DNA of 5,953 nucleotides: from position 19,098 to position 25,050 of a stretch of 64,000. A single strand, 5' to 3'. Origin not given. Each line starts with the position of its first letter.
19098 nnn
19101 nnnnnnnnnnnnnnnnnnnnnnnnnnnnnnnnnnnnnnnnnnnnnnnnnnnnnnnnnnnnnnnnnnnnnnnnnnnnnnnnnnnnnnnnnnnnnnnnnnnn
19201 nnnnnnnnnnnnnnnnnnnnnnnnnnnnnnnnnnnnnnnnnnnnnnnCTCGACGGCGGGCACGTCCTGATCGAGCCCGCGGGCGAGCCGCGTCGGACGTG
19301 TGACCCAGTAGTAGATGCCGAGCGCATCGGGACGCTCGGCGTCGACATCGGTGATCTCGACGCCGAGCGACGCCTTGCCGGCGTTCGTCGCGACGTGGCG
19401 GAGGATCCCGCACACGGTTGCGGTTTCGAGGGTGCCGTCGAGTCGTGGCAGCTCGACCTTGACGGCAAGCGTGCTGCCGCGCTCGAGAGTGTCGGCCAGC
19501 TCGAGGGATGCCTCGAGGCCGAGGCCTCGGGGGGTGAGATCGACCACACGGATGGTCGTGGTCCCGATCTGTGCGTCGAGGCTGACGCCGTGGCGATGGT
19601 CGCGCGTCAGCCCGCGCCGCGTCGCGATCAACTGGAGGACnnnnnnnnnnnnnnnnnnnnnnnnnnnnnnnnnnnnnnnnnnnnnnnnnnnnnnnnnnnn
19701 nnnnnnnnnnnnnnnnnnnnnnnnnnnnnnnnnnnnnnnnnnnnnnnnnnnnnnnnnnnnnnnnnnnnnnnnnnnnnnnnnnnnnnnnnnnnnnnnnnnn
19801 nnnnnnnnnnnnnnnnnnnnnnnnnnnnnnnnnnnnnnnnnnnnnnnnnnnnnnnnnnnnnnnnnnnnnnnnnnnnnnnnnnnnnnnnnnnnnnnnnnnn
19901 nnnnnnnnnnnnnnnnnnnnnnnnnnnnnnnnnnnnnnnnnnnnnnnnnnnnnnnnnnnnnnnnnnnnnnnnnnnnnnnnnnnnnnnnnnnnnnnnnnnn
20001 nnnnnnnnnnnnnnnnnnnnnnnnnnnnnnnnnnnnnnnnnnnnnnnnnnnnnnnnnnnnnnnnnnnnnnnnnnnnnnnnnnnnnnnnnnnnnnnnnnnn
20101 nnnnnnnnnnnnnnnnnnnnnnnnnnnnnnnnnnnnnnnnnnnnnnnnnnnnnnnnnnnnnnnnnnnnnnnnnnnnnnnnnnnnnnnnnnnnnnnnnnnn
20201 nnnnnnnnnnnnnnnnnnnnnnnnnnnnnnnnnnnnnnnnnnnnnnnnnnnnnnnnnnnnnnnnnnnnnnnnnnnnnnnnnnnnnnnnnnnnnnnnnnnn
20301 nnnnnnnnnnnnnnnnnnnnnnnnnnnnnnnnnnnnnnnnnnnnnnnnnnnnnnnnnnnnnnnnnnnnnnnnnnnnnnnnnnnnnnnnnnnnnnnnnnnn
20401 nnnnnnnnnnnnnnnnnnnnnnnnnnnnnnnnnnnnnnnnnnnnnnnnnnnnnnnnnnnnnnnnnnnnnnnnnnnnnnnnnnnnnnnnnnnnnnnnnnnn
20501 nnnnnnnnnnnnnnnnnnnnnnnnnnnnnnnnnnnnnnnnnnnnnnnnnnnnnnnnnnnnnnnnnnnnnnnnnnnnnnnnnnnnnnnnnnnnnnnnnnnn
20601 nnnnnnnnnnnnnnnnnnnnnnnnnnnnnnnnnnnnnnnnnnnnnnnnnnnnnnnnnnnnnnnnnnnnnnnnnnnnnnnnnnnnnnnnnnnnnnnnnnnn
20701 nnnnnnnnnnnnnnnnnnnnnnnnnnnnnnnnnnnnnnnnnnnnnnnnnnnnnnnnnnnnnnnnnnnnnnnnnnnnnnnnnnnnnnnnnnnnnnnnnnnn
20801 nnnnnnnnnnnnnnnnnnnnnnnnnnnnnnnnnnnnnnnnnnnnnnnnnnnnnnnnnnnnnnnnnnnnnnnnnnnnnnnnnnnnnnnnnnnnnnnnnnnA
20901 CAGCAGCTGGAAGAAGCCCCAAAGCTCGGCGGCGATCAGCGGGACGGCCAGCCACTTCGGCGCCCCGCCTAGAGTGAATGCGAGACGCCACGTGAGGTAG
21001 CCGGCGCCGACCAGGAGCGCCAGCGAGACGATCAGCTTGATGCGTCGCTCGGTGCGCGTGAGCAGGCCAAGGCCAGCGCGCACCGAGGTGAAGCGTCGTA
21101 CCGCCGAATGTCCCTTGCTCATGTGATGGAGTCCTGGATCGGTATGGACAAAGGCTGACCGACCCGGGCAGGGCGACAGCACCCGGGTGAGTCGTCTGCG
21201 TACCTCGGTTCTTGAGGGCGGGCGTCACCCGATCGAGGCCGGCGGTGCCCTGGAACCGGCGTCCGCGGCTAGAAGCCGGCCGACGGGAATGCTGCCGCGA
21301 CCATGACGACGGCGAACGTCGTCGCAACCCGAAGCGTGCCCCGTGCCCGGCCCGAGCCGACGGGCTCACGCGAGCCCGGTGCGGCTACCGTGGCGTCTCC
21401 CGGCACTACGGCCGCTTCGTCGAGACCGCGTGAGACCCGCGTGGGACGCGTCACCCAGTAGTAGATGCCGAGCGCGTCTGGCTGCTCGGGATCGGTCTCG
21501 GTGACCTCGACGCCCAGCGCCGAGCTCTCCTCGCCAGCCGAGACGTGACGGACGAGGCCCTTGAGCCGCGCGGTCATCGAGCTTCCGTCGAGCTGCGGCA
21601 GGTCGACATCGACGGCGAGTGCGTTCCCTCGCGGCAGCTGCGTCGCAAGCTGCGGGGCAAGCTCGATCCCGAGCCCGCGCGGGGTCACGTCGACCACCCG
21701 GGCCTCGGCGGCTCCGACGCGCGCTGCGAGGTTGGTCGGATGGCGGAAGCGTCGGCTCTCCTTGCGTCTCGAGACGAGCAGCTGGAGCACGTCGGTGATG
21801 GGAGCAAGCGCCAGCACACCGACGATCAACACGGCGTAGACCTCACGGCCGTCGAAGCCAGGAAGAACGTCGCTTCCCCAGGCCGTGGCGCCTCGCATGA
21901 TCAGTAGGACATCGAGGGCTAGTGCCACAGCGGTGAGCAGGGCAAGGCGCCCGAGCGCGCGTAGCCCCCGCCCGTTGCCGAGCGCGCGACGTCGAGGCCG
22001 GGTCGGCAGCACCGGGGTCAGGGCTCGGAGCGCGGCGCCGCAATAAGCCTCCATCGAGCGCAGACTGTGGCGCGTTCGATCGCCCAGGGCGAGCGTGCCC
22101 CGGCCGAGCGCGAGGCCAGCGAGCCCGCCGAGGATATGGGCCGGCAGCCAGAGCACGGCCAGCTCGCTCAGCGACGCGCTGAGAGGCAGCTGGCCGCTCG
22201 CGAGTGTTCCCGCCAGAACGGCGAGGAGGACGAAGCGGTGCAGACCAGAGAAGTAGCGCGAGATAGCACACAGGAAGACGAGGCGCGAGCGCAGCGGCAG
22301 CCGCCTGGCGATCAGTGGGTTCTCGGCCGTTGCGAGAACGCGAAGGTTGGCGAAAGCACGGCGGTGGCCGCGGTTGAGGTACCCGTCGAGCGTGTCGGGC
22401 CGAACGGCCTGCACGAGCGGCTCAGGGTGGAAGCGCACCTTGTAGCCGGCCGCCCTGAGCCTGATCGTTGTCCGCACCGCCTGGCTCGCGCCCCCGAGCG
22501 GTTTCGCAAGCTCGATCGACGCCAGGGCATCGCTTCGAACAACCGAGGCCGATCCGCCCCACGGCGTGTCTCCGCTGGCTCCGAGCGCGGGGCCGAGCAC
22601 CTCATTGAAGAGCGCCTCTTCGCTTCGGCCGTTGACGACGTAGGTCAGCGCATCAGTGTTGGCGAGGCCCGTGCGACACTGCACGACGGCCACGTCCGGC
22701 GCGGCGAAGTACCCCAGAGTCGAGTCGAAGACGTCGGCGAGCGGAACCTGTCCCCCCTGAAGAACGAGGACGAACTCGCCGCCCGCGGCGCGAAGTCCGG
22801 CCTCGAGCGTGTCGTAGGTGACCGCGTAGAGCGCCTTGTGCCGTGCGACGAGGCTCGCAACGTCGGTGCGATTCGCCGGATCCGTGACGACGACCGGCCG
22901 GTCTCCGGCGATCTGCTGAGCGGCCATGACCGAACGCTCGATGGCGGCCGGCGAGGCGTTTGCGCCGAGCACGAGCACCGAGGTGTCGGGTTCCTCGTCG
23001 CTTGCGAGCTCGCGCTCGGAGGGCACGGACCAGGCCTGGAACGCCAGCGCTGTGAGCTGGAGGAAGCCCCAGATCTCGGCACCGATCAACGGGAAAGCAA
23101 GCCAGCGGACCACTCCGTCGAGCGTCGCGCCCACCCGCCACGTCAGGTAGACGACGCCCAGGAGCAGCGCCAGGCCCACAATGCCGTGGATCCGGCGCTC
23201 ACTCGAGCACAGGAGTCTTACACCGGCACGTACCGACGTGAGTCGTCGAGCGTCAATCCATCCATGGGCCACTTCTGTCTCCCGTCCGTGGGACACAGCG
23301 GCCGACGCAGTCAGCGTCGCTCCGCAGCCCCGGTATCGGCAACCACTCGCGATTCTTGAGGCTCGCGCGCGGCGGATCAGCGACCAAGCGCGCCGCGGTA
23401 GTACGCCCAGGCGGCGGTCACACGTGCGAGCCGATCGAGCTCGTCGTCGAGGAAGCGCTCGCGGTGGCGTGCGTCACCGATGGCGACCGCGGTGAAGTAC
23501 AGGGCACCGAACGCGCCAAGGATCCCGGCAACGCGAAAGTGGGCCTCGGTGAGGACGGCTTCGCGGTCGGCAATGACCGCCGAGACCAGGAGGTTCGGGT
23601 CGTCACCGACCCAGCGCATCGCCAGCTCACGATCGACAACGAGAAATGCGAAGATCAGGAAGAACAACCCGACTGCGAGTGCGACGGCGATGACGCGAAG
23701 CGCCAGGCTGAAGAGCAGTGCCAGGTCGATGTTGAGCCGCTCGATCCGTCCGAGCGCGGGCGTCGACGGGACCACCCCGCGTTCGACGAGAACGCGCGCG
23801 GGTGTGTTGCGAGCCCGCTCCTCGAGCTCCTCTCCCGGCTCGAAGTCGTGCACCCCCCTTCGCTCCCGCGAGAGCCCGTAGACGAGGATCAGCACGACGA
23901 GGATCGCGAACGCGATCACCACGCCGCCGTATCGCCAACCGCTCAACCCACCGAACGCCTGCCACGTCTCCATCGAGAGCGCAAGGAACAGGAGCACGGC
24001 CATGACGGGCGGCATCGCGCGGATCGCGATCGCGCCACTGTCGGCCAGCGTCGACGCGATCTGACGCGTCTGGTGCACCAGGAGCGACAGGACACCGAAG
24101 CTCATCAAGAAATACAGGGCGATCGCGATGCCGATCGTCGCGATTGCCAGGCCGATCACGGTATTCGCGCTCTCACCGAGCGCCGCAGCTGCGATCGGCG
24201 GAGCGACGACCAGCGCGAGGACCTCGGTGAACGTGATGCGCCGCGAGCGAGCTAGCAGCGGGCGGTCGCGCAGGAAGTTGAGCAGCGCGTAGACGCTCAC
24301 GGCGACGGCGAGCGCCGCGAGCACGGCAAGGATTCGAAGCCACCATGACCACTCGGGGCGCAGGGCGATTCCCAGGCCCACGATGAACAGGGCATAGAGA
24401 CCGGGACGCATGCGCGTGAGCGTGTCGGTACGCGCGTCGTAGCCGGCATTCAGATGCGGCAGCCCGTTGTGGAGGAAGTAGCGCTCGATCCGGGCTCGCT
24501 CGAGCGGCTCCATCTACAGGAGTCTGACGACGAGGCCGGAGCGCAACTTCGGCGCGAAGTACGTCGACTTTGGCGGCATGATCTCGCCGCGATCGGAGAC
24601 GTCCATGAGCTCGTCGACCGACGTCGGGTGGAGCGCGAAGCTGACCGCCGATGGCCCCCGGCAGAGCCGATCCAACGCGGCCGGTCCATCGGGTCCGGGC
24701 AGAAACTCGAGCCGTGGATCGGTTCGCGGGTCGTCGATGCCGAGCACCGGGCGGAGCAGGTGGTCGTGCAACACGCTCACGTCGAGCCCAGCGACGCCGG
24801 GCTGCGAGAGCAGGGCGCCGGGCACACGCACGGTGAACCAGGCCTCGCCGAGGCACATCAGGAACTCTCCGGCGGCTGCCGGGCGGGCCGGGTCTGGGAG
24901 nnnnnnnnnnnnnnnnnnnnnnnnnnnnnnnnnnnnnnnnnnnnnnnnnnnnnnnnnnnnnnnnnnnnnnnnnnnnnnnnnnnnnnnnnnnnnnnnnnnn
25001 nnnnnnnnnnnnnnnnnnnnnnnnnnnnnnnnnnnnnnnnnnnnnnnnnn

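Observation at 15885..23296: Tandem cellulose-synthase-like (BcsA-fold) paralogs: PilZ c-di-GMP motifs intact, all GT2 catalytic motifs replaced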

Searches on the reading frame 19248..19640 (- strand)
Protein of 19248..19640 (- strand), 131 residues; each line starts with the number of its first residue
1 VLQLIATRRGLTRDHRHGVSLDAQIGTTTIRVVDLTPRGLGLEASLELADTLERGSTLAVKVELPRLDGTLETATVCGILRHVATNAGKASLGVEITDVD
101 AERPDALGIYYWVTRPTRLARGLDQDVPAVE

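Call 66: search_protein_families(library=pfam, proteins=[window:19248-19640:-], max_evalue=10)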
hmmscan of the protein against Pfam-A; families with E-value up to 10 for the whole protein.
window:19248-19640:- (131 aa): 1 family
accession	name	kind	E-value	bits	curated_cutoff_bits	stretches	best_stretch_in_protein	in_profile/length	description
PF07238.19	PilZ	-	0.0073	17.1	22.5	1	23-103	18-92/102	PilZ domain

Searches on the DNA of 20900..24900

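Call 79: search_rna_families(source=window, start=20900, end=24900, threshold=evalue, max_evalue=1)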
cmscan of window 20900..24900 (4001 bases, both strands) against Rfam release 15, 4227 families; matches with E-value up to 1: 0.
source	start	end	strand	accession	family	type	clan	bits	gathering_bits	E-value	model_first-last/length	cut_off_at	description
